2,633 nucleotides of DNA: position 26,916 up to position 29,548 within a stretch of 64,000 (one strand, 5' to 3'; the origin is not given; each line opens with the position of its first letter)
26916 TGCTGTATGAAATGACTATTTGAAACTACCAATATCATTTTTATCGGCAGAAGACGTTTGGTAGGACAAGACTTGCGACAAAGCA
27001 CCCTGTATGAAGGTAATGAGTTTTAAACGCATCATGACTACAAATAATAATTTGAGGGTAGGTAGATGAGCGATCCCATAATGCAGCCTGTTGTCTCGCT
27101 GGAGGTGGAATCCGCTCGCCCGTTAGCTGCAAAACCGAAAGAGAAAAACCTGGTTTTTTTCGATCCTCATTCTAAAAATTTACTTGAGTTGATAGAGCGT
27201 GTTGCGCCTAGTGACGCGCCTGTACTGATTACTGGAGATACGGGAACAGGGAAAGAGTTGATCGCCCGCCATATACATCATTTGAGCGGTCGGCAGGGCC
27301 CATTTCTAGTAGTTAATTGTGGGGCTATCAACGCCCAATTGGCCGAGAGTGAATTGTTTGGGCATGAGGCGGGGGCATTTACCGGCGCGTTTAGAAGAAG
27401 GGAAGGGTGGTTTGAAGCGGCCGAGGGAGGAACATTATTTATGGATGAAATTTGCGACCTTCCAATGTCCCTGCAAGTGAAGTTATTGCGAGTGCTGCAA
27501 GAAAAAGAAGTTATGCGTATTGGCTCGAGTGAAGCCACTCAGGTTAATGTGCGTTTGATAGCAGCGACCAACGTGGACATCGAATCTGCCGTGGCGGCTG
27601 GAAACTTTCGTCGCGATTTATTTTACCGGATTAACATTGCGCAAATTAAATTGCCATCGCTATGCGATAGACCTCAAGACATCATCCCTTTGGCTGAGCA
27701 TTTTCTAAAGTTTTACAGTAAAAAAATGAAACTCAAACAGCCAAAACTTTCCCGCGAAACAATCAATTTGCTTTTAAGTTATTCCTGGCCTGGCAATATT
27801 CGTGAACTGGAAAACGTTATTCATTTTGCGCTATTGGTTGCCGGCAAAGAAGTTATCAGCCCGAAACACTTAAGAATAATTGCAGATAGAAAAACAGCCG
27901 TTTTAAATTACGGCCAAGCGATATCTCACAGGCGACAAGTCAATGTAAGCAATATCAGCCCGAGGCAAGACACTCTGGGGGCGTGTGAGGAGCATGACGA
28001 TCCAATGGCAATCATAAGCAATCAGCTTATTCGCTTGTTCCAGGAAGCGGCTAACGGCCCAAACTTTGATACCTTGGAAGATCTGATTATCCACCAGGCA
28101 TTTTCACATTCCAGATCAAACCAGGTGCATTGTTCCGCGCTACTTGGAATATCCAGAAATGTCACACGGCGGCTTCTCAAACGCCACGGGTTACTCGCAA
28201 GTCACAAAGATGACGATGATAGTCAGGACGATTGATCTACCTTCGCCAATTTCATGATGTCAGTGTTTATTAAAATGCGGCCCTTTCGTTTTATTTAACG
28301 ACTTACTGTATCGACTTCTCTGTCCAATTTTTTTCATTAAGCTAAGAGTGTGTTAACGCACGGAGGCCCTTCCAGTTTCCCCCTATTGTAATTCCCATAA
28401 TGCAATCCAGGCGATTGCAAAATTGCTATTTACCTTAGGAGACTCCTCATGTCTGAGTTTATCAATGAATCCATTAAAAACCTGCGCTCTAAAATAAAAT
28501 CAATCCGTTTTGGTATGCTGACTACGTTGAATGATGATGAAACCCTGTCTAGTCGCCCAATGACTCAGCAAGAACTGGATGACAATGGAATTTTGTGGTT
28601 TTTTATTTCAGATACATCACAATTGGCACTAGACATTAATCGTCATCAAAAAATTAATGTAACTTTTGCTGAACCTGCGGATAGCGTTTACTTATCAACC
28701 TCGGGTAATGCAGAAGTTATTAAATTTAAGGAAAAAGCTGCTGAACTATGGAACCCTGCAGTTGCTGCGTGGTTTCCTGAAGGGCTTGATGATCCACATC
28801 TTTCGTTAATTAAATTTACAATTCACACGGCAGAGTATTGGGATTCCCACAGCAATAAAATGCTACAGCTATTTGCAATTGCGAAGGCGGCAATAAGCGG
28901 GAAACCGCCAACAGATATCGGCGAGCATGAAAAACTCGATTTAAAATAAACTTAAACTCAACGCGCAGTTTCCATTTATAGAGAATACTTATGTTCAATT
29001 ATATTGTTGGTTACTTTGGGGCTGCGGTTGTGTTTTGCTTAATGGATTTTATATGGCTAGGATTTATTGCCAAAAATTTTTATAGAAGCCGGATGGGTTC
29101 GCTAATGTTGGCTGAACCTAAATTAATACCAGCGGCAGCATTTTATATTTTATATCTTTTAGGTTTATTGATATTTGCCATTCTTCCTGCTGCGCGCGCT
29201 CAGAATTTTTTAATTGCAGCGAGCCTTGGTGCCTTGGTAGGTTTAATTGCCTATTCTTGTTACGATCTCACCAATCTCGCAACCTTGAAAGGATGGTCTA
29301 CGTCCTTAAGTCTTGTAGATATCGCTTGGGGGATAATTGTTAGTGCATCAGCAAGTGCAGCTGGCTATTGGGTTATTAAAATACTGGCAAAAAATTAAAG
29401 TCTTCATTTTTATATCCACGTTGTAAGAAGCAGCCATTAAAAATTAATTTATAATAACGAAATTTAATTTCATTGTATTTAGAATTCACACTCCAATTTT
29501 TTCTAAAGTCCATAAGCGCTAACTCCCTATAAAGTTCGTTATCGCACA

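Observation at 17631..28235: Candidate uncharacterised sigma54-controlled uptake and processing module: TonB receptor, DUF1549/1553, DUF1501 and a sensor-less bEBP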

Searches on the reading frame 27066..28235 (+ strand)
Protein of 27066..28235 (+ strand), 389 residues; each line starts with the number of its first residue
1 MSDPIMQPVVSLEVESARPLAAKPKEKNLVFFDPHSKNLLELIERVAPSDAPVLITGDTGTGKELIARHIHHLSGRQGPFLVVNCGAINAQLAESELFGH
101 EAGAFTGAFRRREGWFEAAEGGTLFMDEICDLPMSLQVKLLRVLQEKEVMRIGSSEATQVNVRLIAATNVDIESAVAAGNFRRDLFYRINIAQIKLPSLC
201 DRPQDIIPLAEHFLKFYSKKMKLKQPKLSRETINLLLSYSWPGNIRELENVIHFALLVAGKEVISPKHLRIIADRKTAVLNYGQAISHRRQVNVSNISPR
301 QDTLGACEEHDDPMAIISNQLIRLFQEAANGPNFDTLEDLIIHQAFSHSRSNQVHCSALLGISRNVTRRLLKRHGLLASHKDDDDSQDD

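Call 3: search_protein_families(library=pfam, proteins=[window:27066-28235:+], max_evalue=0.001)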
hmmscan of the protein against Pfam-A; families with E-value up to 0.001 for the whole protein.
window:27066-28235:+ (389 aa): 5 families
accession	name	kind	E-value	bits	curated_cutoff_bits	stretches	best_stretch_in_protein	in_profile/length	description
PF00158.32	Sigma54_activat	-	3.3e-67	225.8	20.2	1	33-194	5-167/168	Sigma-54 interaction domain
PF25601.1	AAA_lid_14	-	2.4e-21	75.8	27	1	201-270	2-71/87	AAA+ ATPase lid domain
PF14532.12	Sigma54_activ_2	-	3e-21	76.5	25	1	37-199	8-138/138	Sigma-54 interaction domain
PF07728.20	AAA_5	-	2.2e-09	37.9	22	1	52-170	1-123/139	AAA domain (dynein-related subfamily)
PF13191.12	AAA_16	-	0.00045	21.2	32.6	0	37-104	10-85/167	AAA ATPase domain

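Call 4: search_protein_families(library=ncbifam, proteins=[window:27066-28235:+], max_evalue=0.001)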
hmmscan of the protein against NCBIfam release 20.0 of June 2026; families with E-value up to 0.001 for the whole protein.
window:27066-28235:+ (389 aa): 28 families (the best 25 are shown)
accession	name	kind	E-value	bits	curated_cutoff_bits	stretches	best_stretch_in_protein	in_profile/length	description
NF038308.1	RNA_repair_RtcR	equivalog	2.9e-92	310.2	650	1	33-367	186-504/530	RNA repair transcriptional activator RtcR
NF050807.1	TransRegFlbDCaul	equivalog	6.7e-91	305.4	750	1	24-277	115-369/454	sigma-54-dependent transcriptional regulator FlbD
NF041552.1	TF_PrdR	equivalog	5.7e-90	302.3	795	1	40-267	280-508/577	sigma-54 dependent transcriptional regulator PrdR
NF003451.0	PRK05022.1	equivalog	2.3e-89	300.5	476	1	24-376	187-510/512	nitric oxide reductase transcriptional regulator NorR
TIGR01817.1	nifA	equivalog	3.1e-89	300.2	528.85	1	26-299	195-463/534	nif-specific transcriptional activator NifA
TIGR01818.1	ntrC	equivalog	1.9e-86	290.7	558.6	1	25-372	132-461/463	nitrogen regulation protein NR(I)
TIGR02915.1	PEP_resp_reg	equivalog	5.8e-85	285.8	502.6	1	26-277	138-390/445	PEP-CTERM-box response regulator transcription factor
NF008469.0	PRK11361.1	equivalog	2.4e-82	277.1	714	1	22-268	138-385/461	acetoacetate metabolism transcriptional regulator AtoC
TIGR02974.1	phageshock_pspF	equivalog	1.4e-81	274.4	443.55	1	38-374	10-336/336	phage shock protein operon transcriptional activator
TIGR02329.1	propionate_PrpR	equivalog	2.2e-79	267.5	499.2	1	23-295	208-491/526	propionate catabolism operon regulatory protein PrpR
NF007689.0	PRK10365.1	equivalog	7.1e-79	265.6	760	1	29-279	141-392/441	sigma-54-dependent response regulator transcription factor ZraR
NF011953.0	PRK15424.1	equivalog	9.7e-77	258.8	703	1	25-373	217-533/538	propionate catabolism operon regulatory protein PrpR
NF011695.0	PRK15115.1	equivalog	2.7e-76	257.1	763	1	22-267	130-376/445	two-component system response regulator GlrR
NF008622.0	PRK11608.1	equivalog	1.1e-74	251.4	529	1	36-257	15-238/329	phage shock protein operon transcriptional activator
NF011958.0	PRK15429.1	equivalog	1.5e-73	248.6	830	1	38-264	390-617/692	formate hydrogenlyase transcriptional activator FlhA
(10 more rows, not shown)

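Call 39: search_solved_structures(query=window:27066-28235:+, max_evalue=1e-20)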
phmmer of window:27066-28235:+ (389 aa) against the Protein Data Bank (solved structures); distinct sequences matched with E-value up to 1e-20: 35.
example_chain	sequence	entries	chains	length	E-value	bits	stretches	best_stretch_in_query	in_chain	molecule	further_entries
1ojl_A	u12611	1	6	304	2.5e-74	253.8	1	30-272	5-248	TRANSCRIPTIONAL REGULATORY PROTEIN ZRAR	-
4qhs_A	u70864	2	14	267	1.1e-70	241.8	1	24-269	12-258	Flagellar regulatory protein C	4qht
3dzd_A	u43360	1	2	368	4.1e-70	239.9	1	24-266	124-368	Transcriptional regulator (NtrC family)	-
6lua_A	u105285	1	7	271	8e-70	239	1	24-269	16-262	Flagellar regulatory protein C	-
6luf_A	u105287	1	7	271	2.1e-69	237.6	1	24-269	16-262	Flagellar regulatory protein C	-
4ly6_A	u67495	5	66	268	5.3e-69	236.3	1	25-265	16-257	Transcriptional regulator (NtrC family)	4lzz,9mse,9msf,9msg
1ny6_A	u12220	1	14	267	5.4e-69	236.2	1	25-265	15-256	transcriptional regulator (NtrC family)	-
1ny5_A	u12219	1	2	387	1.4e-68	234.8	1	25-265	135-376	transcriptional regulator (NtrC family)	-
3m0e_A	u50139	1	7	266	3.7e-68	233.5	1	25-265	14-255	Transcriptional regulator (NtrC family)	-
4l4u_A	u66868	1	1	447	7e-68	232.6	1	25-276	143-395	Transcriptional regulator (NtrC family)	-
26jl_A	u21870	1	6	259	1.1e-66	228.6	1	38-269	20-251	Flagellar regulatory protein A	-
2vii_A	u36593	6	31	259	3e-65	223.9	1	38-256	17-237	PSP OPERON TRANSCRIPTIONAL ACTIVATOR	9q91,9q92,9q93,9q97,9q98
2bjw_A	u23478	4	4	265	3.2e-65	223.8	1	38-256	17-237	PSP OPERON TRANSCRIPTIONAL ACTIVATOR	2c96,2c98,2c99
9q90_1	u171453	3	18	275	3.6e-65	223.7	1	38-256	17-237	Psp operon transcriptional activator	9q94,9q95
5nss_F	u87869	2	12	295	4e-65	223.5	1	38-256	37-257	Psp operon transcriptional activator | Transcription activator PspF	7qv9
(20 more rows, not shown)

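Call 70: find_homologous_proteins(query=window:27066-28235:+, max_evalue=1e-20)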
Query window:27066-28235:+ (389 aa): 8000 proteins with E <= 1e-20 among 8000 candidates; the best 120 are listed.
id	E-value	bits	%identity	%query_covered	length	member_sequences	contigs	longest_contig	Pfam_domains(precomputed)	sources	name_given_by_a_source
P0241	2.6e-250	848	98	100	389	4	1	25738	PF00158.33,PF25601.2,PF14532.13,PF07728.21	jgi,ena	-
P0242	1.6e-173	595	71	98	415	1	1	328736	PF00158.33,PF25601.2,PF14532.13,PF07728.21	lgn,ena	-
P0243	4.3e-171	587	69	99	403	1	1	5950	PF00158.33,PF25601.2,PF14532.13,PF07728.21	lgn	-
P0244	8.2e-168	576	69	98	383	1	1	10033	PF00158.33,PF25601.2,PF14532.13,PF07728.21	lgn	-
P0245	1.3e-162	559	69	96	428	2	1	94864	PF00158.33,PF25601.2,PF14532.13,PF07728.21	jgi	jgi:DNA-binding NtrC family response regulator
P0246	4.8e-162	557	68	98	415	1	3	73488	PF00158.33,PF25601.2,PF14532.13,PF07728.21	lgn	-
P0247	8.8e-161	553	67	100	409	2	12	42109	PF00158.33,PF25601.2,PF14532.13,PF07728.21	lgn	-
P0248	3.5e-159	548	71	90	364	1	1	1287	PF00158.33,PF25601.2,PF14532.13,PF07728.21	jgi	jgi:transcriptional regulator with PAS, ATPase and Fis domain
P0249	8.2e-147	507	66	98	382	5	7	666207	PF00158.33,PF25601.2,PF14532.13,PF07728.21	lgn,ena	-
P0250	3.9e-145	502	64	97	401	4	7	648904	PF00158.33,PF25601.2,PF14532.13,PF07728.21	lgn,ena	-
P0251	2.2e-144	499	63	97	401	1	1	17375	PF00158.33,PF25601.2,PF14532.13,PF07728.21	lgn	-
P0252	9.0e-144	497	62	100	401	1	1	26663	PF00158.33,PF25601.2,PF14532.13,PF07728.21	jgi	jgi:DNA-binding NtrC family response regulator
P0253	9.0e-144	497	62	100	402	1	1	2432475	PF00158.33,PF25601.2,PF14532.13,PF07728.21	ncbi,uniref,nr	ncbi:transcriptional regulator [Cellvibrio zantedeschiae]|uniref:Transcriptional regulator n=1 Tax=C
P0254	2.0e-143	496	63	97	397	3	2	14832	PF00158.33,PF25601.2,PF14532.13,PF07728.21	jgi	jgi:transcriptional regulator with PAS, ATPase and Fis domain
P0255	3.4e-143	495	63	98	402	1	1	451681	PF00158.33,PF25601.2,PF14532.13,PF07728.21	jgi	jgi:transcriptional regulator with PAS, ATPase and Fis domain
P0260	2.5e-142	492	60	100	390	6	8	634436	PF00158.33,PF25601.2,PF14532.13,PF07728.21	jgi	jgi:transcriptional regulator with PAS, ATPase and Fis domain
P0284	7.5e-141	488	61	100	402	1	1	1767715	PF00158.33,PF25601.2,PF14532.13,PF07728.21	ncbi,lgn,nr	ncbi:MAG: AAA family ATPase [Gammaproteobacteria bacterium]|nr:MAG: AAA family ATPase [Gammaproteoba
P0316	1.8e-138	480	59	100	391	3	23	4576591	PF00158.33,PF25601.2,PF14532.13,PF07728.21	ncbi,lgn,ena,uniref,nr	ncbi:sigma-54 interaction domain-containing protein [Cellvibrio japonicus]|uniref:Sigma54-dependent 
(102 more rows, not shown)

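Call 71: find_encoding_contigs(protein=P0316, flank=10000, max_places=1)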
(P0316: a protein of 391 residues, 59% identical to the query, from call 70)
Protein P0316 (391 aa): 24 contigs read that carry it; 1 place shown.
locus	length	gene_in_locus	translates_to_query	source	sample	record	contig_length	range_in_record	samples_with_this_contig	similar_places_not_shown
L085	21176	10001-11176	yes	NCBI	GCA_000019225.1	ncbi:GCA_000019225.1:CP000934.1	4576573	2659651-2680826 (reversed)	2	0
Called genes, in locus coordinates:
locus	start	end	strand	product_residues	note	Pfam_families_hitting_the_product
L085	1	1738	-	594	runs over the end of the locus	PF00664:ABC_membrane, PF00005:ABC_tran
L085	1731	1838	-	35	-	-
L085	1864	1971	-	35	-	-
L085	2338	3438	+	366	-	PF09084:NMT1 (faint)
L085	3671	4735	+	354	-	PF00296:Bac_luciferase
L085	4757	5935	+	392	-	PF00296:Bac_luciferase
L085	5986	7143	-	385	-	PF09084:NMT1 (weak)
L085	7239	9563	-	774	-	PF07715:Plug, PF00593:TonB_dep_Rec_b-barrel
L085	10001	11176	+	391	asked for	PF00158:Sigma54_activat, PF14532:Sigma54_activ_2, PF07728:AAA_5 (weak), PF25601:AAA_lid_14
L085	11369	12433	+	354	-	-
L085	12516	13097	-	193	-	PF21820:DUF6886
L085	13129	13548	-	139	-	PF02472:ExbD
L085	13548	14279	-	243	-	PF01618:MotA_ExbB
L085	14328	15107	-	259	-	PF03544:TonB_C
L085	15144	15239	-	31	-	-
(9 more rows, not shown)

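Call 72: find_encoding_contigs(protein=P0242, flank=10000, max_places=1)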
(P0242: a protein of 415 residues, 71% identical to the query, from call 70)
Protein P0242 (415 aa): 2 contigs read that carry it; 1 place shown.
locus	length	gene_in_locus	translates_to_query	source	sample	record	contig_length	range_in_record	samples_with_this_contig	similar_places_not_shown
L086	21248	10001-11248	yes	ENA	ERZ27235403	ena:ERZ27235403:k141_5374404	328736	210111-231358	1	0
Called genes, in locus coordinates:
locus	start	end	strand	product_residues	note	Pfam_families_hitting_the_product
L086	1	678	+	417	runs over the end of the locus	-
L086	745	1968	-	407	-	PF03453:MoeA_N, PF00994:MoCF_biosynth, PF03454:MoeA_C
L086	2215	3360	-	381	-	PF01841:Transglut_core (weak), PF13374:TPR_10 (faint), PF13181:TPR_8 (faint), PF00515:TPR_1 (faint), PF07719:TPR_2 (faint), PF14559:TPR_19 (faint), PF13431:TPR_17 (faint)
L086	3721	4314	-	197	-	PF00578:AhpC-TSA, PF08534:Redoxin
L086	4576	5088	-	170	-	PF01322:Cytochrom_C_2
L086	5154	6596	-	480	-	PF07394:DUF1501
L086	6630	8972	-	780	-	PF07583:PSCyt2, PF07587:PSD1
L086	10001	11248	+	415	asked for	PF00158:Sigma54_activat, PF14532:Sigma54_activ_2, PF07728:AAA_5 (weak), PF25601:AAA_lid_14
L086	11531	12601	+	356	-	PF01073:3Beta_HSD, PF01370:Epimerase, PF05368:NmrA, PF07993:NAD_binding_4 (weak), PF13460:NAD_binding_10, PF16363:GDP_Man_Dehyd (weak)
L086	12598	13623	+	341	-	PF12625:Arabinose_bd, PF12833:HTH_18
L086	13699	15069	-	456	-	PF08521:2CSK_N, PF26769:HAMP_PhoQ (weak), PF00512:HisKA, PF02518:HATPase_c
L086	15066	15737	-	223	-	PF00072:Response_reg, PF00486:Trans_reg_C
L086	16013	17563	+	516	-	PF02321:OEP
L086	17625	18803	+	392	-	PF25973:BSH_CzcB, PF25954:Beta-barrel_RND_2, PF25975:CzcB_C (weak), PF25989:YknX_C (weak)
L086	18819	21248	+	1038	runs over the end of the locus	PF00873:ACR_tran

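Call 73: find_encoding_contigs(protein=P0249, flank=10000, max_places=1)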
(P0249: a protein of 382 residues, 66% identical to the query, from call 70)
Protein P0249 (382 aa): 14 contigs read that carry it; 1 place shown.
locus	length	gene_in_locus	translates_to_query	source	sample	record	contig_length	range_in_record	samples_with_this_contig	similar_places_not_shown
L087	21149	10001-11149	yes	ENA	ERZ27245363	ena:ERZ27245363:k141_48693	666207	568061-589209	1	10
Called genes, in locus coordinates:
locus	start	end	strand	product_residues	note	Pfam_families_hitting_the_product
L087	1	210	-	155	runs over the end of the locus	PF02416:TatA_B_E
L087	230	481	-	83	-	PF02416:TatA_B_E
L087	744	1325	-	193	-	PF00578:AhpC-TSA, PF08534:Redoxin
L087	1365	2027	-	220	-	PF13442:Cytochrome_CBB3 (faint), PF00034:Cytochrom_C (weak)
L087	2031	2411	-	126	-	-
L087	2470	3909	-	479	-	PF07394:DUF1501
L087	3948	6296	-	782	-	PF07583:PSCyt2, PF07587:PSD1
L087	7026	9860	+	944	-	PF07715:Plug, PF00593:TonB_dep_Rec_b-barrel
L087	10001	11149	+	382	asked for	PF00158:Sigma54_activat, PF14532:Sigma54_activ_2, PF07728:AAA_5 (weak), PF25601:AAA_lid_14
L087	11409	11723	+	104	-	-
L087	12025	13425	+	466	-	PF25917:BSH_RND, PF25973:BSH_CzcB, PF25876:HH_MFP_RND, PF25944:Beta-barrel_RND, PF25967:RND-MFP_C, PF25975:CzcB_C (weak), PF25989:YknX_C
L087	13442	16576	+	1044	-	PF00873:ACR_tran, PF02355:SecD_SecF_C (faint)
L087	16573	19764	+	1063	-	PF00873:ACR_tran, PF03176:MMPL (weak)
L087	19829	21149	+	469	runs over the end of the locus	PF02321:OEP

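Call 92: find_encoding_contigs(protein=P0253, flank=10000, max_places=1)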
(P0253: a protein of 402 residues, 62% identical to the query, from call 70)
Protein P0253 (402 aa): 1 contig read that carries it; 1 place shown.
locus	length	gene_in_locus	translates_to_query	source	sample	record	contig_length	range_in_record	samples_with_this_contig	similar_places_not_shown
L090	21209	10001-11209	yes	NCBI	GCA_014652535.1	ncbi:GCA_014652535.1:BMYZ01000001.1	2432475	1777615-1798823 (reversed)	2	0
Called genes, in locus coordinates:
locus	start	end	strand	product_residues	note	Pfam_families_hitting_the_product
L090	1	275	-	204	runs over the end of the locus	PF00578:AhpC-TSA, PF08534:Redoxin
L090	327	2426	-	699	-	PF11412:DsbD_N, PF02683:DsbD_TM, PF13899:Thioredoxin_7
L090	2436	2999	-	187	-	PF03928:HbpS-like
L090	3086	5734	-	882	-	PF07715:Plug, PF00593:TonB_dep_Rec_b-barrel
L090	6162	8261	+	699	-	PF07715:Plug, PF00593:TonB_dep_Rec_b-barrel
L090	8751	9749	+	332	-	PF13531:SBP_bac_11, PF01547:SBP_bac_1, PF13343:SBP_bac_6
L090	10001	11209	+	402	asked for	PF00158:Sigma54_activat, PF14532:Sigma54_activ_2, PF07728:AAA_5 (faint), PF25601:AAA_lid_14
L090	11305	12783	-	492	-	PF04820:Trp_halogenase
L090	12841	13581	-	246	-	PF07277:SapC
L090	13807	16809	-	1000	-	PF07715:Plug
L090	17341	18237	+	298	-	PF00211:Guanylate_cyc, PF00498:FHA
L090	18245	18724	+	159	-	PF06271:RDD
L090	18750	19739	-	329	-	PF01408:GFO_IDH_MocA, PF02894:GFO_IDH_MocA_C, PF22725:GFO_IDH_MocA_C3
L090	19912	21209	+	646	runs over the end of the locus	PF00005:ABC_tran, PF02463:SMC_N (faint), PF03193:RsgA_GTPase (faint), PF13175:AAA_15 (faint), PF13191:AAA_16 (faint), PF12848:ABC_tran_Xtn, PF00005:ABC_tran, PF16326:ABC_tran_CTD, +5 more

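Call 93: find_encoding_contigs(protein=P0284, flank=10000, max_places=1)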
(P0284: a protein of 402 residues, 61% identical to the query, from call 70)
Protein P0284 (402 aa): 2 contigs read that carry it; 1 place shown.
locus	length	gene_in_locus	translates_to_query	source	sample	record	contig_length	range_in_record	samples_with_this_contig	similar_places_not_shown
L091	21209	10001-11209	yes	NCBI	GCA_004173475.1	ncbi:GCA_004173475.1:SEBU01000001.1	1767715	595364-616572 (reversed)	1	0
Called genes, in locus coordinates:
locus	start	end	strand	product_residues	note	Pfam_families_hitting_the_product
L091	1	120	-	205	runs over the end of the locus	PF08534:Redoxin, PF00578:AhpC-TSA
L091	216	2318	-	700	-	PF11412:DsbD_N, PF02683:DsbD_TM, PF13899:Thioredoxin_7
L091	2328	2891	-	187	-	PF03928:HbpS-like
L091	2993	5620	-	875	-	PF07715:Plug, PF00593:TonB_dep_Rec_b-barrel, PF14905:OMP_b-brl_3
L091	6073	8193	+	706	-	PF07715:Plug, PF00593:TonB_dep_Rec_b-barrel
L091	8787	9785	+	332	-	PF13531:SBP_bac_11, PF01547:SBP_bac_1, PF13343:SBP_bac_6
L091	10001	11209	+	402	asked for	PF00158:Sigma54_activat, PF14532:Sigma54_activ_2, PF07728:AAA_5 (faint), PF25601:AAA_lid_14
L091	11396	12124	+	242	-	PF03942:DTW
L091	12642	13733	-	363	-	PF12048:DUF3530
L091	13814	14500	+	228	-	PF00834:Ribul_P_3_epim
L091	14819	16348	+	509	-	PF04715:, PF00425:Chorismate_bind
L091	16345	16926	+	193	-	PF00117:GATase, PF07722:Peptidase_C26 (weak)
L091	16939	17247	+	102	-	PF07045:DUF1330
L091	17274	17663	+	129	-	PF01361:Tautomerase (faint), PF14552:Tautomerase_2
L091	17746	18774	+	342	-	PF02885:Glycos_trans_3N, PF00591:Glycos_transf_3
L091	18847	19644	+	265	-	PF00218:IGPS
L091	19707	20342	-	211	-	PF00027:cNMP_binding, PF13545:HTH_Crp_2, PF00325:Crp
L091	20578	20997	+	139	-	PF02566:OsmC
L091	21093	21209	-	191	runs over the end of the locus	PF03886:ABC_trans_aux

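Call 94: find_encoding_contigs(protein=P0260, flank=10000, max_places=1)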
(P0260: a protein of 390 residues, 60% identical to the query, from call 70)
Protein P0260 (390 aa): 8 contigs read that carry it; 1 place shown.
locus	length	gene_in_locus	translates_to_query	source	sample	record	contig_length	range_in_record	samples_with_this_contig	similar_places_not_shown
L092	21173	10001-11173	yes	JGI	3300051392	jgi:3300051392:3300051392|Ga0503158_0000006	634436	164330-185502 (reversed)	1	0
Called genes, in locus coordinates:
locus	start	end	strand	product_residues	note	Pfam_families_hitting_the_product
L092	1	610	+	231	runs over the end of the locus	PF00596:Aldolase_II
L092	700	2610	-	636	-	PF00664:ABC_membrane, PF00005:ABC_tran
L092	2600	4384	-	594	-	PF00664:ABC_membrane, PF00005:ABC_tran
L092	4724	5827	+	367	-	PF09084:NMT1 (faint), PF12974:Phosphonate-bd (faint)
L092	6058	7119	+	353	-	PF00296:Bac_luciferase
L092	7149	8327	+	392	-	PF00296:Bac_luciferase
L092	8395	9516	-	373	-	PF09084:NMT1 (weak)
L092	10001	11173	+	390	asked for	PF00158:Sigma54_activat, PF14532:Sigma54_activ_2, PF07728:AAA_5 (weak), PF25601:AAA_lid_14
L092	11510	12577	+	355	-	PF09084:NMT1 (faint)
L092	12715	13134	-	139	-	PF02472:ExbD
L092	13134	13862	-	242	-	PF01618:MotA_ExbB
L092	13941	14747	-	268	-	PF03544:TonB_C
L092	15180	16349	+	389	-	PF12974:Phosphonate-bd, PF09084:NMT1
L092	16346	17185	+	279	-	PF00528:BPD_transp_1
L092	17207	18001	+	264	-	PF00528:BPD_transp_1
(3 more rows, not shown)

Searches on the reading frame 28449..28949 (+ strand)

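Call 3: search_protein_families(library=pfam, proteins=[window:28449-28949:+], max_evalue=0.001)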
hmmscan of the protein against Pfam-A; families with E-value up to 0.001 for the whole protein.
window:28449-28949:+ (166 aa): 2 families
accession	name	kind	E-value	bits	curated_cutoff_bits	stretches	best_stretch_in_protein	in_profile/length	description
PF16242.11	Pyrid_ox_like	-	1.2e-48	164.8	28.8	1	7-153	1-147/149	Pyridoxamine 5'-phosphate oxidase like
PF01243.27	PNPOx_N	-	1.9e-12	48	28.1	1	11-131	4-119/120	Pyridoxamine 5'-phosphate oxidase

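Call 4: search_protein_families(library=ncbifam, proteins=[window:28449-28949:+], max_evalue=0.001)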
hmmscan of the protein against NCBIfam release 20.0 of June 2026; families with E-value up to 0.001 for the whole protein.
window:28449-28949:+ (166 aa): 1 family
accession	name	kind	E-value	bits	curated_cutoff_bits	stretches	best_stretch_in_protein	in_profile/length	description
TIGR03618.1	Rv1155_F420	subfamily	6.2e-06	26.4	79.05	1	17-98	6-87/127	TIGR03618 family F420-dependent PPOX class oxidoreductase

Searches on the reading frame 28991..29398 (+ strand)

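Call 3: search_protein_families(library=pfam, proteins=[window:28991-29398:+], max_evalue=0.001)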
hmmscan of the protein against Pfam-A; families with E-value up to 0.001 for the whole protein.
window:28991-29398:+ (135 aa): 1 family
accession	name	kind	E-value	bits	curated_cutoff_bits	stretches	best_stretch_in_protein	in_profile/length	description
PF09945.14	DUF2177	-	5.6e-42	143.2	26.9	1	4-127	1-124/124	Predicted membrane protein (DUF2177)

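Call 4: search_protein_families(library=ncbifam, proteins=[window:28991-29398:+], max_evalue=0.001)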
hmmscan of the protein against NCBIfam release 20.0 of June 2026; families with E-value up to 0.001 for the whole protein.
window:28991-29398:+ (135 aa): 0 families
